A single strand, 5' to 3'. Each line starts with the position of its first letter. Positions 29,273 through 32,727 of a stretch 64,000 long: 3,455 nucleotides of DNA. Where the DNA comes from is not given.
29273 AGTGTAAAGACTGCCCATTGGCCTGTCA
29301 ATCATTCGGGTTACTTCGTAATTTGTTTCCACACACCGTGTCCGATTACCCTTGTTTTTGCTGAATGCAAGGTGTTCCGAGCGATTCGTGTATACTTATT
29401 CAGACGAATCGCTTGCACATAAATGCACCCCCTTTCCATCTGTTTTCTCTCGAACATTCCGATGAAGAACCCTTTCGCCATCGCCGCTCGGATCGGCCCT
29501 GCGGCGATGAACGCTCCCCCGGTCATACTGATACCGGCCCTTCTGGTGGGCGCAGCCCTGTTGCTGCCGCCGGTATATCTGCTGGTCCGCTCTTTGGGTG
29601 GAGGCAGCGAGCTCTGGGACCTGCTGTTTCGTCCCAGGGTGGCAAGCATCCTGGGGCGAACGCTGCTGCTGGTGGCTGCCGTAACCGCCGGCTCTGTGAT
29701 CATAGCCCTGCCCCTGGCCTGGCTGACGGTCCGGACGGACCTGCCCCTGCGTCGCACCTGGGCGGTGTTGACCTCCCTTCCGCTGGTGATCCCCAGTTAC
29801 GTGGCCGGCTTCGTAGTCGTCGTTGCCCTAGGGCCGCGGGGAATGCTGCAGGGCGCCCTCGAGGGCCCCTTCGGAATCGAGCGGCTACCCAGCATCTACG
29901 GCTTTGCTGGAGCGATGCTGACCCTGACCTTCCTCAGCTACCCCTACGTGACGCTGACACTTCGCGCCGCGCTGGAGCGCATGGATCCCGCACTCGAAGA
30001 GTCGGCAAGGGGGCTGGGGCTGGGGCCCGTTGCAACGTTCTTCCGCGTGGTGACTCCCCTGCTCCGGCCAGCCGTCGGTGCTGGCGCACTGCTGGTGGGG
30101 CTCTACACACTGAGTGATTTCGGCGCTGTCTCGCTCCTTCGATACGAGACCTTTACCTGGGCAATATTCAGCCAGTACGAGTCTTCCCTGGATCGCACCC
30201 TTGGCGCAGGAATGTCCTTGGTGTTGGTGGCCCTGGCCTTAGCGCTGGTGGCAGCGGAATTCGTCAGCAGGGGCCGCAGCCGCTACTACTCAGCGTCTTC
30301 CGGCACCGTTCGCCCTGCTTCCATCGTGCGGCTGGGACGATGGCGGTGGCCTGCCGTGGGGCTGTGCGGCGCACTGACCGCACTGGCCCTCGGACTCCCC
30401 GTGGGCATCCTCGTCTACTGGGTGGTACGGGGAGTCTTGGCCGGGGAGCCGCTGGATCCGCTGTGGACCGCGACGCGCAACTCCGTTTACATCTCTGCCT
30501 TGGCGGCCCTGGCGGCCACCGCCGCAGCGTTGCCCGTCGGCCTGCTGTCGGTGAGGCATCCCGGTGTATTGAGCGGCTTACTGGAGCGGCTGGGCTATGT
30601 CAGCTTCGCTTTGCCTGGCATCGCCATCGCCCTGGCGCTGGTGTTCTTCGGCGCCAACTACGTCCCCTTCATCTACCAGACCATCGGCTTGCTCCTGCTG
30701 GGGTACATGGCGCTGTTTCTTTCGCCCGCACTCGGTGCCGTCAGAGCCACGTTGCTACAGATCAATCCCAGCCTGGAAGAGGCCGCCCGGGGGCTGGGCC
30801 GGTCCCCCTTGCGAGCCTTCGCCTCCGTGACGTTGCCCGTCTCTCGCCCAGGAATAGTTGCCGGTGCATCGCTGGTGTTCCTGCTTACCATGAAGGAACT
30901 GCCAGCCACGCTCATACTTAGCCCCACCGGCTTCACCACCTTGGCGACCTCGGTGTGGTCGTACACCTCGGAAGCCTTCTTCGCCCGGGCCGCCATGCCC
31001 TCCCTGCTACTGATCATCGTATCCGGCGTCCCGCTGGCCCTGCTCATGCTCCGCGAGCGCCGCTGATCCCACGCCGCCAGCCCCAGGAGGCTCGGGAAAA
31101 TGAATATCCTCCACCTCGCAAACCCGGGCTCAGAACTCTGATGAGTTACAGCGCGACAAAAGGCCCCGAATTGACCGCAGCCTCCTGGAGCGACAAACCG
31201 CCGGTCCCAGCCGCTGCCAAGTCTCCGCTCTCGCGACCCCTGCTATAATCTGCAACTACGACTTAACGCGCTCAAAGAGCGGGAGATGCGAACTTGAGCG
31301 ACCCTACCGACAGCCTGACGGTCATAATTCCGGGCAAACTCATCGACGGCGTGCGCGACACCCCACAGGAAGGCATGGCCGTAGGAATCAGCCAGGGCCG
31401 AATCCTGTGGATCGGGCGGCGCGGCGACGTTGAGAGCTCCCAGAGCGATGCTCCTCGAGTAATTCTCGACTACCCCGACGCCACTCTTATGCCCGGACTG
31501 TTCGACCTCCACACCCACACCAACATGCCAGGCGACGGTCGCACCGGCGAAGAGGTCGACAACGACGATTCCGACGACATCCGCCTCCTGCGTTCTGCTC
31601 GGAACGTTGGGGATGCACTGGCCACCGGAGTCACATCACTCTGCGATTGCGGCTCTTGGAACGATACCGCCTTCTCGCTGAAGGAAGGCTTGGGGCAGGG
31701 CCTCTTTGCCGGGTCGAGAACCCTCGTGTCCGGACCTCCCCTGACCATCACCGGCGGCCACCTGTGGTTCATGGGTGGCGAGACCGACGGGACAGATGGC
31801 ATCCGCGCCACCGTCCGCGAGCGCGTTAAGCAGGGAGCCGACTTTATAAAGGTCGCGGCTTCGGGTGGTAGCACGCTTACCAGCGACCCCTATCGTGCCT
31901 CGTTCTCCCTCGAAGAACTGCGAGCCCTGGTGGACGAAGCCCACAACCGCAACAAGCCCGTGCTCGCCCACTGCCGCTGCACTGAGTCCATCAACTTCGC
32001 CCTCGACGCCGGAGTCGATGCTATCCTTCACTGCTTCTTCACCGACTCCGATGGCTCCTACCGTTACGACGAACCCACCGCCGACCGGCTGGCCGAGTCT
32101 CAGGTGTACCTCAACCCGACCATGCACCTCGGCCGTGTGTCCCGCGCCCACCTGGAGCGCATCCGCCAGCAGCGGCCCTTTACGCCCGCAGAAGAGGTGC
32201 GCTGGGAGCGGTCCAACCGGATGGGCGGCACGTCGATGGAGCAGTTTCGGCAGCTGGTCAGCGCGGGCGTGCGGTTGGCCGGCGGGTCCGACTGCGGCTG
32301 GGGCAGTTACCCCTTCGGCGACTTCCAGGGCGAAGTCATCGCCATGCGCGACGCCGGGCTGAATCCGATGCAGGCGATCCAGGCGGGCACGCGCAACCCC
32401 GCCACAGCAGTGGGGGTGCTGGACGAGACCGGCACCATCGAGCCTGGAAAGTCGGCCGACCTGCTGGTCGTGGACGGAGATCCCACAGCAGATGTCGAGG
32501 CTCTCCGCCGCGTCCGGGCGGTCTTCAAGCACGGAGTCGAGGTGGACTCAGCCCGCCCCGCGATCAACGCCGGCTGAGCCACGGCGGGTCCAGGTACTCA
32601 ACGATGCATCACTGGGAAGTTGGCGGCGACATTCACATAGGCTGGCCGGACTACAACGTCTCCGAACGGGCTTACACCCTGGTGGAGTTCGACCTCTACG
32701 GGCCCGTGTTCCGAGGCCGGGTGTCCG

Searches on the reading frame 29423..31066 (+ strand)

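Call 46: search_protein_families(library=pfam, proteins=[window:29423-31066:+], max_evalue=0.0001)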
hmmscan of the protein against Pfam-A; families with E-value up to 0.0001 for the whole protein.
window:29423-31066:+ (547 aa): 1 family
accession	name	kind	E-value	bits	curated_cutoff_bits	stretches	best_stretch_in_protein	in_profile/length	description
PF00528.27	BPD_transp_1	-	1.3e-19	71.1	26.4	2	370-533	2-167/184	Binding-protein-dependent transport system inner membrane component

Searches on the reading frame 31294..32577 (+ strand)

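Call 46: search_protein_families(library=pfam, proteins=[window:31294-32577:+], max_evalue=0.0001)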
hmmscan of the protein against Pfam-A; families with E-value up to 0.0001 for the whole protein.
window:31294-32577:+ (427 aa): 2 families
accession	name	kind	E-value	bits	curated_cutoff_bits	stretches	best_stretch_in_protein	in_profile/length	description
PF01979.26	Amidohydro_1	-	3.7e-39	135.4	25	1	64-416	1-344/345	Amidohydrolase family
PF07969.17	Amidohydro_3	-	1.9e-17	64.4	29.7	1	180-417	232-471/472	Amidohydrolase family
